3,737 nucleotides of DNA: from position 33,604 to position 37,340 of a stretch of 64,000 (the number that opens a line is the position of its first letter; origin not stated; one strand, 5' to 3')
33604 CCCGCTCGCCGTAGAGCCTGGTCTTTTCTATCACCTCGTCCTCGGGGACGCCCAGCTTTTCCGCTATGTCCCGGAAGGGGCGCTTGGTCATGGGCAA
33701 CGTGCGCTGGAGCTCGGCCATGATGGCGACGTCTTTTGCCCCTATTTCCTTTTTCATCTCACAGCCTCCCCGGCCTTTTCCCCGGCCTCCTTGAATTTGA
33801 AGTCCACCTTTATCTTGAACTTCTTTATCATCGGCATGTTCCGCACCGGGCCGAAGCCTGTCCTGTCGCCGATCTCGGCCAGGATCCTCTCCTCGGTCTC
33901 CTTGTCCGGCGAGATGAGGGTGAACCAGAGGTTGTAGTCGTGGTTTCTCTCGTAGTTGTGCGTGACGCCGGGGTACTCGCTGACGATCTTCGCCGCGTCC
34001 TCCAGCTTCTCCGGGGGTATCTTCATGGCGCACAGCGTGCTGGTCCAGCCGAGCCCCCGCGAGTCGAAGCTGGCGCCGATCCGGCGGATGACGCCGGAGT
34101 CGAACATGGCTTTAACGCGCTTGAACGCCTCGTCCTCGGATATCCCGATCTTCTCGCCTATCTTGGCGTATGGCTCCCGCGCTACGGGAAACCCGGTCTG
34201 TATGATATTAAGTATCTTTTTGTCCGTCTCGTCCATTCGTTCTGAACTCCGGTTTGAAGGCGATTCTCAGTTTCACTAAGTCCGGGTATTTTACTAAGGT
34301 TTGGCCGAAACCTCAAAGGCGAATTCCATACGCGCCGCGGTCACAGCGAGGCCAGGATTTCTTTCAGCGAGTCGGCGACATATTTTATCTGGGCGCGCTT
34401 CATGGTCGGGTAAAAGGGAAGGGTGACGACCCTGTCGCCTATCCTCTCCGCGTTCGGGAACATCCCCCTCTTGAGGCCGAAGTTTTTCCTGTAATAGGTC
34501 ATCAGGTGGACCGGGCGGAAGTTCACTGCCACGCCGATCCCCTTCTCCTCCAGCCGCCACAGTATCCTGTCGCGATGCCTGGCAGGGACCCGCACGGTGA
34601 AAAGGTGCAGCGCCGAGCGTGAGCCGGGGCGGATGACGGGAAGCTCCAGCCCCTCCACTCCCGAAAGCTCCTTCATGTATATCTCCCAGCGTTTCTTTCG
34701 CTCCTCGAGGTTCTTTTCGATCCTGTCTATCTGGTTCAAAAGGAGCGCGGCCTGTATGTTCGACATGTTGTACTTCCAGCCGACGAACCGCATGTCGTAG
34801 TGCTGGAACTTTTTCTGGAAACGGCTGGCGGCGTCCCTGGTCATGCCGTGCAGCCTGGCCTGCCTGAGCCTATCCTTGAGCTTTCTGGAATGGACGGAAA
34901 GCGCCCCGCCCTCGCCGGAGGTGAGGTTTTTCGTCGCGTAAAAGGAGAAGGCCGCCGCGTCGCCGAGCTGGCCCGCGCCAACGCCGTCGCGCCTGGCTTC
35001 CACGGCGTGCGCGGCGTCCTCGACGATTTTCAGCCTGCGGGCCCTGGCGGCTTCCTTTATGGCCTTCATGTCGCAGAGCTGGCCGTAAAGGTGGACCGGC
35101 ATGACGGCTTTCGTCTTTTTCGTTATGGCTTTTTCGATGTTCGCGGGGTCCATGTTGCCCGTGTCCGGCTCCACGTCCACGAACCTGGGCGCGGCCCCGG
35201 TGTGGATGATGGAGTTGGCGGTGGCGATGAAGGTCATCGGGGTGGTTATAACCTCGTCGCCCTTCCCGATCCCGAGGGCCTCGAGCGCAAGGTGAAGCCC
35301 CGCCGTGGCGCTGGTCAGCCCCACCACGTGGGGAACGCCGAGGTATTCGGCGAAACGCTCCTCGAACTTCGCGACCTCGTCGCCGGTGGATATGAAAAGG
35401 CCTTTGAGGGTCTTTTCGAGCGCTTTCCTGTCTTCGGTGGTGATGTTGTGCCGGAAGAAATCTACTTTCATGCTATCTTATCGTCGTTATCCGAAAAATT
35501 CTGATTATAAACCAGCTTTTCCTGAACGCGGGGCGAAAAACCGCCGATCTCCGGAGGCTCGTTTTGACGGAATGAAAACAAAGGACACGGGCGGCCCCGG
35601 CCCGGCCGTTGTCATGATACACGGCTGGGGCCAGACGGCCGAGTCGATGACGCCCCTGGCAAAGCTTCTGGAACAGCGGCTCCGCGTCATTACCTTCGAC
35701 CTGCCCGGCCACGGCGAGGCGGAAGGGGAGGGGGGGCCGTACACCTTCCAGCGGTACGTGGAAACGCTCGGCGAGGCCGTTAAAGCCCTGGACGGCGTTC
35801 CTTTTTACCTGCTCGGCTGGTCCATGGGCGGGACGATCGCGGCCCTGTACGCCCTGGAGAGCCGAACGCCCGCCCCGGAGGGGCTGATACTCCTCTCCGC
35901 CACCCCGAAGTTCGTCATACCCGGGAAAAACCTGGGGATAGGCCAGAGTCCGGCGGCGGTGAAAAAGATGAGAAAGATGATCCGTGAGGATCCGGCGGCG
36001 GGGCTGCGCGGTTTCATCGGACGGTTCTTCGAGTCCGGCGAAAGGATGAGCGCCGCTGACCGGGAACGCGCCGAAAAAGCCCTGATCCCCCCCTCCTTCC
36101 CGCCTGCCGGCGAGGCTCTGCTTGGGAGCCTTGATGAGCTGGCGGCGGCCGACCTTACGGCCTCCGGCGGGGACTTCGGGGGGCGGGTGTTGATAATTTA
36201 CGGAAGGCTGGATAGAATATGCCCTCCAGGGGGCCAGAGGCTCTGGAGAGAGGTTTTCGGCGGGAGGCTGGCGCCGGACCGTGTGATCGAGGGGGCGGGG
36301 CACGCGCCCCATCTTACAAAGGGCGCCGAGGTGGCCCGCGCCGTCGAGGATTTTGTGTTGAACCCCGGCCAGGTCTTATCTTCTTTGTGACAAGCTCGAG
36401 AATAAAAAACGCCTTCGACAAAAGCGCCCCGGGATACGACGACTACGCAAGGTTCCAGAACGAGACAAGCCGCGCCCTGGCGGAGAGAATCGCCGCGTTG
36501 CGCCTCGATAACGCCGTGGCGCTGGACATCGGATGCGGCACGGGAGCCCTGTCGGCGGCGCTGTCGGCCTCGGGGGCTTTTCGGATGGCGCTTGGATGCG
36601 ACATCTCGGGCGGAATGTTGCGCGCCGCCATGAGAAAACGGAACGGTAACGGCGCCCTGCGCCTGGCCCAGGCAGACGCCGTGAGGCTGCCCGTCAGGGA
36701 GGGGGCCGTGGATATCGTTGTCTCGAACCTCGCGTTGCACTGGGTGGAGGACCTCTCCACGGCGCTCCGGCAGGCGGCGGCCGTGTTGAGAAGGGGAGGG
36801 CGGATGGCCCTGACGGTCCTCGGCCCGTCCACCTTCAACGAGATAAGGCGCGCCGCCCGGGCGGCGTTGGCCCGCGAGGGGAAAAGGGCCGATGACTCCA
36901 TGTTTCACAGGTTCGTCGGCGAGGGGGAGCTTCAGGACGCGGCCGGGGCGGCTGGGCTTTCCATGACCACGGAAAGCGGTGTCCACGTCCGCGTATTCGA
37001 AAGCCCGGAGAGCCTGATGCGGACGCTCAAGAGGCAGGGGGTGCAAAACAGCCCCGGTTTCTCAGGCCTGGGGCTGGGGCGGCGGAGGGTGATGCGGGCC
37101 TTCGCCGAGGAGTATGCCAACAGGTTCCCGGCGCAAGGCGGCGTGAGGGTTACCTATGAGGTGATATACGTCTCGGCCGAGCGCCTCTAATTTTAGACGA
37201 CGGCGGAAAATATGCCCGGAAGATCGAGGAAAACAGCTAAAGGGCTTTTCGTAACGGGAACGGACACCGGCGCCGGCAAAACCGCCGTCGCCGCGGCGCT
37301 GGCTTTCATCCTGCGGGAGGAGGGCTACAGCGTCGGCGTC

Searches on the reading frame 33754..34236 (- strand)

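Call 23: search_protein_families(library=pfam, proteins=[window:33754-34236:-], max_evalue=0.0001)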
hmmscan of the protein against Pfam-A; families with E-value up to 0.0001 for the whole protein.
window:33754-34236:- (160 aa): 4 families
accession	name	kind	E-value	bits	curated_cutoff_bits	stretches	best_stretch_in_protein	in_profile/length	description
PF17805.7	AsnC_trans_reg2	-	5.4e-23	81.4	27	1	62-141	2-86/86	AsnC-like ligand binding domain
PF22451.2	NirdL-like_HTH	-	1e-19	70.2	27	1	5-51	1-47/47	Siroheme decarboxylase NirDL-like HTH domain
PF13404.12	HTH_AsnC-type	-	8e-11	42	27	1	1-44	1-41/42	AsnC-type helix-turn-helix domain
PF13412.12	HTH_24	-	8.2e-06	25.7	21.9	1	1-51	1-48/48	Winged helix-turn-helix DNA-binding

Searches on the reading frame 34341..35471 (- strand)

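Call 23: search_protein_families(library=pfam, proteins=[window:34341-35471:-], max_evalue=0.0001)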
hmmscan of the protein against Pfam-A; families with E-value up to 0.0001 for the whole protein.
window:34341-35471:- (376 aa): 4 families
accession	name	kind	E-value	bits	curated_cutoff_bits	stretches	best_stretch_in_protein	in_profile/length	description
PF01041.23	DegT_DnrJ_EryC1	-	8.1e-121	404.1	19.8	1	10-369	3-359/360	DegT/DnrJ/EryC1/StrS aminotransferase family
PF00266.25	Aminotran_5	-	5.8e-09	35.8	21.5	1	29-315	41-336/371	Aminotransferase class-V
PF01212.27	Beta_elim_lyase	-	3.8e-08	33.5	27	1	32-209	33-227/288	Beta-eliminating lyase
PF00155.27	Aminotran_1_2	-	2.3e-05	24.2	19.7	1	32-156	43-189/361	Aminotransferase class I and II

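Call 77: search_protein_families(library=ncbifam, proteins=[window:34341-35471:-], max_evalue=0.00001)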
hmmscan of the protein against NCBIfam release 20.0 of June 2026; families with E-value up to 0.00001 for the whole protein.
window:34341-35471:- (376 aa): 10 families
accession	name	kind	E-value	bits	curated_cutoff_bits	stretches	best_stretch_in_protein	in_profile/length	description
TIGR03588.1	PseC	equivalog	3.1e-100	335.7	423.5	1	5-373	4-380/380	UDP-4-amino-4,6-dideoxy-N-acetyl-beta-L-altrosamine transaminase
NF008658.2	PRK11658.1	equivalog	5.6e-85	285.3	631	1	4-373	6-377/379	UDP-4-amino-4-deoxy-L-arabinose aminotransferase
NF008687.0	PRK11706.1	equivalog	2.2e-72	243.9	375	1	9-372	8-373/375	dTDP-4-amino-4,6-dideoxygalactose transaminase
TIGR04181.1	NHT_00031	hypoth_equivalog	1.5e-70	237.9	420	1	10-352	8-357/359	LegC family aminotransferase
TIGR02379.1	ECA_wecE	subfamily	9.6e-61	205.6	434.85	1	17-372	16-374/376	dTDP-4-amino-4,6-dideoxy-D-glucose transaminase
TIGR04427.1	PLP_DesI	equivalog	1.7e-59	201.9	650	1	27-370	47-380/390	dTDP-4-dehydro-6-deoxyglucose aminotransferase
NF011936.0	PRK15407.1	equivalog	1.2e-50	172.5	423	1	17-374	52-437/440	lipopolysaccharide biosynthesis protein RfbH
TIGR01325.1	O_suc_HS_sulf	equivalog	4.6e-06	25.5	510.05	1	32-167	55-190/380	O-succinylhomoserine sulfhydrylase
NF005816.0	PRK07682.1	equivalog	5.5e-06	25.3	620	1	43-124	87-168/390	aminotransferase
NF006488.0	PRK08912.1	equivalog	5.6e-06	25.5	498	0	53-124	94-164/387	aminotransferase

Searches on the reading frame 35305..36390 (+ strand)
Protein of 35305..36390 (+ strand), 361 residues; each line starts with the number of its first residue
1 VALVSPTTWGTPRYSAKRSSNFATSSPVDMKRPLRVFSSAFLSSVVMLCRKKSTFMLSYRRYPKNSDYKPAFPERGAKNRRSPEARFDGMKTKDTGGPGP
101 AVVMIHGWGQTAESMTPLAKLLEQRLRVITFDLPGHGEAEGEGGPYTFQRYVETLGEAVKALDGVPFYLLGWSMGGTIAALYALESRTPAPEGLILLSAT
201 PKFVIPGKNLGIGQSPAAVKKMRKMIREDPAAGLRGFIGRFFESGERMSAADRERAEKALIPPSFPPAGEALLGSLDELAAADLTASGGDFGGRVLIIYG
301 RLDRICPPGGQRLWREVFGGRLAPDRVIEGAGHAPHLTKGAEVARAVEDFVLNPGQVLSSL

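Call 75: search_protein_families(library=pfam, proteins=[window:35305-36390:+], max_evalue=0.001)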
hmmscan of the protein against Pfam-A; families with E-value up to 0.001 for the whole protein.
window:35305-36390:+ (361 aa): 5 families
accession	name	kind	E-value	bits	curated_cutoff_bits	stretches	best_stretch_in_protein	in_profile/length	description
PF12697.13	Abhydrolase_6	-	6.6e-26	92.8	26.3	1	102-346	1-217/217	Alpha/beta hydrolase family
PF00561.26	Abhydrolase_1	-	7.7e-25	88.4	25.8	1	100-339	1-244/245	alpha/beta hydrolase fold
PF12146.15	Hydrolase_4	-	1.4e-16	60.9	27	1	100-200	5-110/239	Serine aminopeptidase, S33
PF00975.26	Thioesterase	-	9.6e-09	36.2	26.4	1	102-226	3-129/226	Thioesterase domain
PF20408.4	Abhydrolase_11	-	0.00016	21.9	27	1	101-197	4-105/193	Alpha/beta hydrolase domain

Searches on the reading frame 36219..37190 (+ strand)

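Call 23: search_protein_families(library=pfam, proteins=[window:36219-37190:+], max_evalue=0.0001)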
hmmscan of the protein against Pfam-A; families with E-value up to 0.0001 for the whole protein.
window:36219-37190:+ (323 aa): 9 families
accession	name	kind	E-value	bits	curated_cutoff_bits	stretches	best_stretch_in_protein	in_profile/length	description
PF08241.18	Methyltransf_11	-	3.5e-22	79.3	21.2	1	102-197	1-94/95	Methyltransferase domain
PF13649.12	Methyltransf_25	-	1.8e-18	67.4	27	1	102-194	2-97/97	Methyltransferase domain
PF08242.18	Methyltransf_12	-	2.7e-15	57.3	30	1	102-195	1-97/98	Methyltransferase domain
PF13489.12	Methyltransf_23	-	6.8e-14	52.4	27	1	78-250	3-162/164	Methyltransferase domain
PF01209.24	Ubie_methyltran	-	5.6e-12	45.9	20.1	1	82-198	33-151/233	ubiE/COQ5 methyltransferase family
PF13847.12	Methyltransf_31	-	2.9e-11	43.7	27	1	98-199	4-110/145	Methyltransferase domain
PF05175.20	MTS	-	2.3e-07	31.1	23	1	84-198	20-138/170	Methyltransferase small domain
PF06325.19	PrmA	-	3.4e-06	27.2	22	1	95-197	159-257/296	Ribosomal protein L11 methyltransferase (PrmA)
PF05148.21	Methyltransf_8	-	3.6e-05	24.2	27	0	148-210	107-167/219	Hypothetical methyltransferase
